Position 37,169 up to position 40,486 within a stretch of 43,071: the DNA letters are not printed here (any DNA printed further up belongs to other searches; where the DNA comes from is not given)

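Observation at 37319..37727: The -1 frame is open and coding-like across the stop of the 1057-aa ORF, with no start codon for 225 nt: possible frameshift fusion into a protein of about 2000 aa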

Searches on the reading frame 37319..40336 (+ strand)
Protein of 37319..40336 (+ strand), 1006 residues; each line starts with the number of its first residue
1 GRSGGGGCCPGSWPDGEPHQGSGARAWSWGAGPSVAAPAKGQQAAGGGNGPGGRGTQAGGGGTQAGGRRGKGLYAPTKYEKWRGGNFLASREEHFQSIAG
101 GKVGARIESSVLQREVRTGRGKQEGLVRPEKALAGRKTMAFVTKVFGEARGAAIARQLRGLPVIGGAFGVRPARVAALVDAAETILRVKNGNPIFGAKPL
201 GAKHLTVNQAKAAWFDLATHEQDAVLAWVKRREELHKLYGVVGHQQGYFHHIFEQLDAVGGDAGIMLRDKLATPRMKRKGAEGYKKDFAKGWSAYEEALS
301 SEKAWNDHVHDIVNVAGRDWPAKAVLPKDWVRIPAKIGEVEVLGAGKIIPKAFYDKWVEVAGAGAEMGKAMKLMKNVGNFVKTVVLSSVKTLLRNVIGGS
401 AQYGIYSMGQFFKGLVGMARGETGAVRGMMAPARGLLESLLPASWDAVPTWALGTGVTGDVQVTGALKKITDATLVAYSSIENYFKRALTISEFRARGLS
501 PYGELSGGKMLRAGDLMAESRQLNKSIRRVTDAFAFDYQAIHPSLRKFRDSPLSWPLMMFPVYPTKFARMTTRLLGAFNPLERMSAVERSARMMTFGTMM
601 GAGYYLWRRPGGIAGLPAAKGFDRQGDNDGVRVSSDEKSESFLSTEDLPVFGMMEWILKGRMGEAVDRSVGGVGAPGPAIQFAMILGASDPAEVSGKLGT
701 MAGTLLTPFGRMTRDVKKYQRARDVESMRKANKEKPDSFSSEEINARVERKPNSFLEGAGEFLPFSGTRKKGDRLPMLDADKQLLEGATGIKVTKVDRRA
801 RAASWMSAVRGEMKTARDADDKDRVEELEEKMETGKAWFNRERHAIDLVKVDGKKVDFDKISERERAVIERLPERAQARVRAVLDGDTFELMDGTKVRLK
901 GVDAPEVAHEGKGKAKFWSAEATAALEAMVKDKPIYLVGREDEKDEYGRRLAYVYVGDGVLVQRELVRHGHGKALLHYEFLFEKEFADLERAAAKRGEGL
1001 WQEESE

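Call 7: search_protein_families(library=pfam, proteins=[window:37319-40336:+], max_evalue=0.01)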
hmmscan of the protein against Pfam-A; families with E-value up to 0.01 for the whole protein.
window:37319-40336:+ (1006 aa): 1 family
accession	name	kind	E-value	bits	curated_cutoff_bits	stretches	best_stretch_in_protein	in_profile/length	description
PF00565.23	SNase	-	1.2e-14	55.1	21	1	896-1002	1-106/107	Staphylococcal nuclease homologue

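Call 8: search_protein_families(library=phrogs, proteins=[window:37319-40336:+], max_evalue=0.01)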
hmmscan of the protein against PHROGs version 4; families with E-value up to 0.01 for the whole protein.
window:37319-40336:+ (1006 aa): 4 families
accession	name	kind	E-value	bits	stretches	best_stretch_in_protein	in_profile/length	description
phrog_8809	-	unknown function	2e-15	55.9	1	855-1004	1080-1231/2317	-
phrog_452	-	DNA, RNA and nucleotide metabolism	6.7e-12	46.6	1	877-974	70-176/201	endonuclease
phrog_20876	-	DNA, RNA and nucleotide metabolism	2.1e-11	44.4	1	820-957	107-243/395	nuclease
phrog_18798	-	unknown function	1.3e-06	29.7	1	878-958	7-87/124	-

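Call 9: search_dna_similar(query=window:37319-40336:+, collection=phages, mode=protein, max_rows=30)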
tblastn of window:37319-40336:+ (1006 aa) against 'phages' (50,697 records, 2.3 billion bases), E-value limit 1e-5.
No match.

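Call 30: find_related_loci(query=A1, collection=viral_contigs, flank=7000)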
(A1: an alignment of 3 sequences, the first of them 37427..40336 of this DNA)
Query A1 (970 aa) in viral_contigs; peptide patterns used: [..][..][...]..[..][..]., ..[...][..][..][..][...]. (x = any residue, [..] = any of these).
119 stretches matched a pattern; 1 encode a relative of the query (tblastn E <= 1e-3); 1 distinct loci.
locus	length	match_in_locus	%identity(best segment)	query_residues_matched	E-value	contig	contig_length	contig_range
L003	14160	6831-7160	28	844-966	2e-9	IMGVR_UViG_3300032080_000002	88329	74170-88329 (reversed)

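Call 31: find_related_loci(query=A1, collection=metagenome_contigs, flank=7000)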
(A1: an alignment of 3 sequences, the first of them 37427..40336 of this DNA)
Query A1 (970 aa) in metagenome_contigs; peptide patterns used: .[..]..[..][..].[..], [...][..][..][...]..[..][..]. (x = any residue, [..] = any of these).
270 stretches matched a pattern; 3 encode a relative of the query (tblastn E <= 1e-3); 3 distinct loci.
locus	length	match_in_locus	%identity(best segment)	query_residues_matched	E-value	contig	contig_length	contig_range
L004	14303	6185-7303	26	198-548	8e-16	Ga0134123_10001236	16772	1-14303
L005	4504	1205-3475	25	158-799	2e-8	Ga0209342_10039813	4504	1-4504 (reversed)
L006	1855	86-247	43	494-547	1e-6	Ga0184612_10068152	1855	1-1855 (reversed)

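Call 42: search_protein_representatives(protein=window:37427-40336:+)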
Query: 970 residues. Proteins with E-value up to 0.001 (for the whole library): 12965; up to 1e-10: 1413; up to 1e-30: 12. The best 150 are listed.
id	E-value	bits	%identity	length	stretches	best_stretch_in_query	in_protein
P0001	0.0e+00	1946.7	100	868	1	103-970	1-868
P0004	1.1e-96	341.1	37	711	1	94-793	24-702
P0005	1.1e-55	205.4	33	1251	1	93-798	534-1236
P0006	3.2e-41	157.6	30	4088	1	53-621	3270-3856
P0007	3.6e-41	157.4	29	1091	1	55-624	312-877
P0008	1.7e-39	151.8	29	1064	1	54-569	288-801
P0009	2.8e-37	144.5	32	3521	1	110-687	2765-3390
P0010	2.8e-36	141.2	30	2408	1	149-791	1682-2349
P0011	1.5e-35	138.8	30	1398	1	110-798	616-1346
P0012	7.3e-33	129.9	30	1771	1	94-638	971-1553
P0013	8.4e-33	129.7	29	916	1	145-567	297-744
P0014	9.9e-31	122.8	28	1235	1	41-614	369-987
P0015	1.2e-29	119.2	30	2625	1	29-575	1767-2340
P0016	1.8e-29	118.6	36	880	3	836-966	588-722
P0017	1.3e-27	112.5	25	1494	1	111-616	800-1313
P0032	1.3e-20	89.3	26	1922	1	195-649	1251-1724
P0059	2.0e-18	82.1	26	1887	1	195-683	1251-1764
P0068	3.2e-18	81.4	28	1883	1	195-572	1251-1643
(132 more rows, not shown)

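Call 47: find_homologous_proteins(query=A2, max_evalue=0.00001)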
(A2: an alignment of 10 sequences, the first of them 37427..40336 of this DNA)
Query A2 (10 sequences) (970 aa, profile of the alignment): 2 proteins with E <= 0.00001 among 8000 candidates.
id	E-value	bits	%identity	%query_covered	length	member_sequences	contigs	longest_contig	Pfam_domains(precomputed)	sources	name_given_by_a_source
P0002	4.9e-294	997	53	96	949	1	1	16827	PF00565.24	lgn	-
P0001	2.0e-274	932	100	89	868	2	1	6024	PF00565.24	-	-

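Call 48: find_encoding_contigs(protein=P0004, flank=10000)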
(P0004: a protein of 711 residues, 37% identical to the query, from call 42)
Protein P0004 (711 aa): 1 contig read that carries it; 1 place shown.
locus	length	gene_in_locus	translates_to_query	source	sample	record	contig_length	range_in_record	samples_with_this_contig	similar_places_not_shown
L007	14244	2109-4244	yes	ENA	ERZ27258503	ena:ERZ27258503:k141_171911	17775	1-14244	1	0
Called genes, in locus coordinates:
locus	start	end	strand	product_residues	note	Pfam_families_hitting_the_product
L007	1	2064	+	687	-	?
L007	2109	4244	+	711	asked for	-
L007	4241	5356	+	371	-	-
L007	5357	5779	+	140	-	-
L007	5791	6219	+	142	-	-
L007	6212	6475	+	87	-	-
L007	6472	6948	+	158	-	-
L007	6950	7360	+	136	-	-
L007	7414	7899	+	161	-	-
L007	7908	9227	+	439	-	-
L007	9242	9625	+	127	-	-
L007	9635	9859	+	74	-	-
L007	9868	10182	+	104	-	-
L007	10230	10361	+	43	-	-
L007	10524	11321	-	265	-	-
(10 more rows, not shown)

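Call 56: find_encoding_contigs(protein=P0005, flank=8000)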
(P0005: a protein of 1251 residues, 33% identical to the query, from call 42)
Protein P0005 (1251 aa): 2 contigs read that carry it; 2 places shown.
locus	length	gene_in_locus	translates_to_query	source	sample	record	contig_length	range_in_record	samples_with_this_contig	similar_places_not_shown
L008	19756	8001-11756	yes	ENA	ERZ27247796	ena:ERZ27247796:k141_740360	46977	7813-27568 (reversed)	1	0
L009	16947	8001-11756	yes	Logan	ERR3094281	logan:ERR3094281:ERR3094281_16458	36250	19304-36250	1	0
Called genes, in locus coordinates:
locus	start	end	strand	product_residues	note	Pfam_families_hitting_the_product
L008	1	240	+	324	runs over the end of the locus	-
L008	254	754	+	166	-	-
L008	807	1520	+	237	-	-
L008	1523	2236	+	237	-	-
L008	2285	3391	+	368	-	-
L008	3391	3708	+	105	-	-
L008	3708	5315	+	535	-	-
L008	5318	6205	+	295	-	-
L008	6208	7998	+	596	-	-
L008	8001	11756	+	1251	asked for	-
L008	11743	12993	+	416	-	-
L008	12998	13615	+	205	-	-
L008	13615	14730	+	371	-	-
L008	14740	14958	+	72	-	-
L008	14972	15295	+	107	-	-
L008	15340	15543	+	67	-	-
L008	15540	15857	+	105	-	-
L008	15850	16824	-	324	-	-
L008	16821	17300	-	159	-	-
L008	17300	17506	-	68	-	-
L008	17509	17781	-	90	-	-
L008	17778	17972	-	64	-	-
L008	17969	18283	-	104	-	-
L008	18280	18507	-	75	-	PF05866:RusA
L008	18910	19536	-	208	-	-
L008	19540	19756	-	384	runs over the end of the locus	PF06420:Mgm101p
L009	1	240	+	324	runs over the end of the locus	-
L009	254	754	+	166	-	-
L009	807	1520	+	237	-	-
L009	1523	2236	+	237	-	-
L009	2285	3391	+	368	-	-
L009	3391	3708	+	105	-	-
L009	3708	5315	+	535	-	-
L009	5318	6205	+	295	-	-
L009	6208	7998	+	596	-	-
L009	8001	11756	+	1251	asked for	-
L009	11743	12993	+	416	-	-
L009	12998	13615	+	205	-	-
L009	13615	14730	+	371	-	-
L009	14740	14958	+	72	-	-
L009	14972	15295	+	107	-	-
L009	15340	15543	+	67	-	-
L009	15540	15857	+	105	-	-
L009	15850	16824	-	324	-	-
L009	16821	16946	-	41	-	?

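Call 71: search_protein_families(library=pfam, proteins=[P0006, P0009, P0012], max_evalue=0.0001)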
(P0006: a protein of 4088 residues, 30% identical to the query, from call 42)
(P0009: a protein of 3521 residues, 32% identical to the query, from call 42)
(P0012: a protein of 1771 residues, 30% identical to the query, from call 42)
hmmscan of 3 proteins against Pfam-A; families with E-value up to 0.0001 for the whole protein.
P0006 (4088 aa): 3 families
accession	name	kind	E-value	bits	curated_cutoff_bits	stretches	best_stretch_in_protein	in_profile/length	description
PF00176.29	SNF2-rel_dom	-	4.6e-09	36.2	24.9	1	2161-2401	4-139/290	SNF2-related domain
PF04851.21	ResIII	-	9e-08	32.6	22.5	1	2206-2398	2-136/164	Type III restriction enzyme, res subunit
PF00271.37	Helicase_C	-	8.2e-06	26.5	23.5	1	2650-2732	32-110/110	Helicase conserved C-terminal domain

P0009 (3521 aa): 2 families
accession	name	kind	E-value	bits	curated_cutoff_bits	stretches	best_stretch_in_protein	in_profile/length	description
PF18763.7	ddrB-ParB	-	5.5e-21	75.4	27.6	1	745-869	5-120/121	ddrB-like ParB superfamily domain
PF04002.20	RadC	-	1.6e-05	25.2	22.1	1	1847-1881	62-96/121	RadC-like JAB domain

P0012 (1771 aa): 1 family
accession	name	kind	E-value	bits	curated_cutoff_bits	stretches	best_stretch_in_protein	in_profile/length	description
PF13871.12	Helicase_C_4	-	5.3e-50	171.1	30.5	1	105-367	15-270/271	C-terminal domain on Strawberry notch homologue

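Call 80: predict_structure(alignment_id=A2)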
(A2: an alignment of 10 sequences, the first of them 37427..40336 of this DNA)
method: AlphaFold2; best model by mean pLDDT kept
length: 970 residues; sequences in the alignment: 10
mean_pLDDT: 64.0   pTM: 0.60
mean pLDDT of the five models: 64.0, 59.4, 59.2, 55.3, 50.8
residues with pLDDT >= 90: 3; 70-90: 467; 50-70: 235; < 50: 265
segments of 3 or more residues with pLDDT < 50: 1-38, 46-48, 163-167, 213-229, 242-249, 324-330, 469-482, 626-637, 729-742, 808-829, 835-883, 898-920, 922-950, 961-970
pLDDT, mean of each block of 10 residues (from residue 1): 25 28 24 36 52 73 78 82 79 86 83 82 81 83 79 81 52 84 89 83 61 38 37 65 46 78 81 83 82 81 73 80 48 69 78 70 81 88 80 86 78 73 68 73 83 87 60 34 67 78 74 76 74 73 74 86 71 55 61 61 66 61 53 48 67 61 71 64 72 77 70 65 61 36 60 63 76 84 82 81 60 33 43 46 43 39 38 32 49 51 45 43 38 31 38 53 37
secondary structure, 60 per line:
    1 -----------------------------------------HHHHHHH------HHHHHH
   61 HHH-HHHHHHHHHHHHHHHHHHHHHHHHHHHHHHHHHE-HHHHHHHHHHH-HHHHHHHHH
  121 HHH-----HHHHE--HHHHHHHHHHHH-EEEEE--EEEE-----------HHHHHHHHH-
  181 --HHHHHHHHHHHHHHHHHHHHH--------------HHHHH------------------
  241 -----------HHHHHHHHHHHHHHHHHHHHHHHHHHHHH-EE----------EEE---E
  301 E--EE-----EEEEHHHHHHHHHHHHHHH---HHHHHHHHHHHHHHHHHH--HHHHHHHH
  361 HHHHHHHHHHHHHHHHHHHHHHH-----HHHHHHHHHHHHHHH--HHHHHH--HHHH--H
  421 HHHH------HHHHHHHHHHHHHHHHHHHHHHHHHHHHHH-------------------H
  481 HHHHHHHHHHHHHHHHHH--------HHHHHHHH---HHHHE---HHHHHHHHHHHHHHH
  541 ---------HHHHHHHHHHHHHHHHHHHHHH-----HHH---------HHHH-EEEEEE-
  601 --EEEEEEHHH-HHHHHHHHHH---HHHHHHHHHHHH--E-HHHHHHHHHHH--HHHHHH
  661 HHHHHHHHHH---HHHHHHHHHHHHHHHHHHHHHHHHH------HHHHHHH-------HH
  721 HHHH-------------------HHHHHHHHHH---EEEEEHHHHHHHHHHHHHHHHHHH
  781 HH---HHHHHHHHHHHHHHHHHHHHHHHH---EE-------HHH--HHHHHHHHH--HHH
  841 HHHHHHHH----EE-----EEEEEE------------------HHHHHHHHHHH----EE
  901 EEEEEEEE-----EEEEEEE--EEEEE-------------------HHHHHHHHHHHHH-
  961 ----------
elements in order (helices of 4 or more, strands of 3 or more residues): H42-48 H55-63 H65-97 H100-110 H112-123 H129-132 H136-147 E149-153 E156-159 H171-179 H183-203 H218-222 H252-280 E294-296 E311-314 H315-329 H333-350 H353-383 H389-403 H406-411 H414-417 H420-424 H431-460 H480-498 H507-514 H518-521 H526-540 H550-571 H589-592 E594-599 E603-608 H613-622 H626-637 H642-652 H655-670 H674-698 H705-711 H719-724 H744-753 E757-761 H762-782 H786-809 H827-835 H838-848 E860-865 H884-894 E899-908 E914-920 E923-927 H947-959

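Call 82: fold_search(model_id=the predicted structure, library=pdb)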
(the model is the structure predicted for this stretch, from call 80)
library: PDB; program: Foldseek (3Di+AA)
matches with E <= 10: 43; with E <= 0.001: 0
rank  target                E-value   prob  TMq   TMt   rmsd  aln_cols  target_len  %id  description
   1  4akk_A                6.0e-01  0.07  0.09  0.14  19.8       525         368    9  Structure of the NasR transcription antiterminator (released 2012-06-20)
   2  4ain_C                1.4e+00  0.08  0.09  0.15  20.1       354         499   11  Crystal structure of BetP with asymmetric protomers. (released 2012-06-06)
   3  8d2s_A                1.9e+00  0.04  0.08  0.14  24.1       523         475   10  Zebrafish MFSD2A isoform B in inward open ligand bound conformation (released 2023-05-10)
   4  8qah_B                1.9e+00  0.04  0.07  0.12  23.2       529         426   10  X-ray crystal structure of a de novo designed single-chain parallel coiled-coil alpha-helical barrel with 8 inner heli (released 2024-07-03)
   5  7kyp_H                2.0e+00  0.06  0.06  0.15  18.7       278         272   10  PsaBC from Streptococcus pneumoniae in complex with Fab (released 2021-08-25)
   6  4akk_B                2.1e+00  0.03  0.08  0.13  20.2       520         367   10  Structure of the NasR transcription antiterminator (released 2012-06-20)
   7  7kyp_N                2.3e+00  0.03  0.05  0.12  19.6       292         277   12  PsaBC from Streptococcus pneumoniae in complex with Fab (released 2021-08-25)
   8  8zqq_A                2.4e+00  0.04  0.08  0.13  20.9       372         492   12  Human high-affinity choline transporter CHT1 bound to choline under NaCl condition, with sodium and chloride ions coor (released 2024-12-04)
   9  4us3                  2.7e+00  0.03  0.07  0.11  22.1       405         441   11  Crystal Structure of the bacterial NSS member MhsT in an Occluded Inward-Facing State (released 2014-09-24)
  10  8b24_A                2.9e+00  0.03  0.08  0.11  27.0       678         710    9  Time-resolved structure of K+-dependent Na+-PPase from Thermotoga maritima 3600-seconds post reaction initiation with  (released 2024-01-17)
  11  5m8a                  3.0e+00  0.03  0.08  0.12  24.8       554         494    8  Crystal structure of Eremococcus coleocola manganese transporter mutant E129A (released 2017-01-11)
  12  8ghj_C                3.1e+00  0.04  0.06  0.15  18.6       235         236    9  Crystal structure of human AQP2 T125M mutant (released 2023-09-20)
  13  5m8j                  3.4e+00  0.01  0.07  0.11  28.3       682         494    7  Crystal structure of Eremococcus coleocola manganese transporter mutant H236A (released 2017-01-11)
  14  7kyp_B                3.7e+00  0.03  0.06  0.12  18.8       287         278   10  PsaBC from Streptococcus pneumoniae in complex with Fab (released 2021-08-25)
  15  8oee_C                3.7e+00  0.03  0.06  0.14  18.2       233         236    9  Crystal structure of human AQP2 T126M mutant (released 2023-09-20)
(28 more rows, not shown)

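Call 84: fold_search(model_id=the predicted structure, library=viral)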
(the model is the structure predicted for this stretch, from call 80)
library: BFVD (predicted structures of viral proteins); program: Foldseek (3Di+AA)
matches with E <= 10: 112; with E <= 0.001: 21
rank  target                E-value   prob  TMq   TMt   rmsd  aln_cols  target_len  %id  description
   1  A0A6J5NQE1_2          5.2e-08  1.00  0.27  0.33  19.4       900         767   10  Zeta toxin domain containing protein [uncultured Caudovirales phage]
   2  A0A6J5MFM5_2          2.6e-07  1.00  0.28  0.27  19.3       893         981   12  ART-PolyVal-like domain-containing protein [uncultured Caudovirales phage]
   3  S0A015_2              1.5e-06  1.00  0.35  0.36  19.4      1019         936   11  Uncharacterized protein [Cellulophaga phage phi19:3]
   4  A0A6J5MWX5            2.5e-06  1.00  0.21  0.18  31.3      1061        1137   15  Large polyvalent protein associated domain-containing protein [uncultured Caudovirales phage]
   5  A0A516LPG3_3          2.2e-05  1.00  0.21  0.19  19.3       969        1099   13  (no name in the UniProt tables at hand)
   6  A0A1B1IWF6            2.6e-05  1.00  0.32  0.23  22.8      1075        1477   12  (no name in the UniProt tables at hand)
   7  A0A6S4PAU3            4.0e-05  1.00  0.25  0.22  18.1       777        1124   10  Uncharacterized protein [uncultured phage_MedDCM-OCT-S38-C3]
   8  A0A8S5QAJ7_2          5.4e-05  1.00  0.27  0.22  18.7       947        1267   11  Phage MuF C-terminal domain-containing protein [Podoviridae sp. ctZ5d16]
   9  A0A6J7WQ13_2          5.6e-05  1.00  0.28  0.28  17.8       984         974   11  Large polyvalent protein associated domain-containing protein [uncultured Caudovirales phage]
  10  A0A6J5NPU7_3          7.3e-05  1.00  0.31  0.27  24.8      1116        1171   11  Helicase/UvrB, N-terminal [uncultured Caudovirales phage]
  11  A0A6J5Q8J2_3          9.4e-05  1.00  0.34  0.31  16.8       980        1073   11  RelA/SpoT [uncultured Caudovirales phage]
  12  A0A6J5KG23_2          1.1e-04  1.00  0.28  0.33  21.5       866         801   13  Large polyvalent protein associated domain-containing protein [uncultured Caudovirales phage]
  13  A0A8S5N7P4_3          3.5e-04  0.99  0.19  0.17  25.1       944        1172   11  Nuclease [Myoviridae sp. ctiBE32]
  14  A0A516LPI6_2          4.0e-04  1.00  0.36  0.35  15.8       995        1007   12  (no name in the UniProt tables at hand)
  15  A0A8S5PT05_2          4.3e-04  1.00  0.22  0.23  20.7       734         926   12  Uncharacterized protein [Myoviridae sp. ctzS633]
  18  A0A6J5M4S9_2          6.0e-04  1.00  0.27  0.26  19.0       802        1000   12  ART-PolyVal-like domain-containing protein [uncultured Caudovirales phage]
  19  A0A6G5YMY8            7.8e-04  1.00  0.28  0.25  19.6      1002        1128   10  (no name in the UniProt tables at hand)
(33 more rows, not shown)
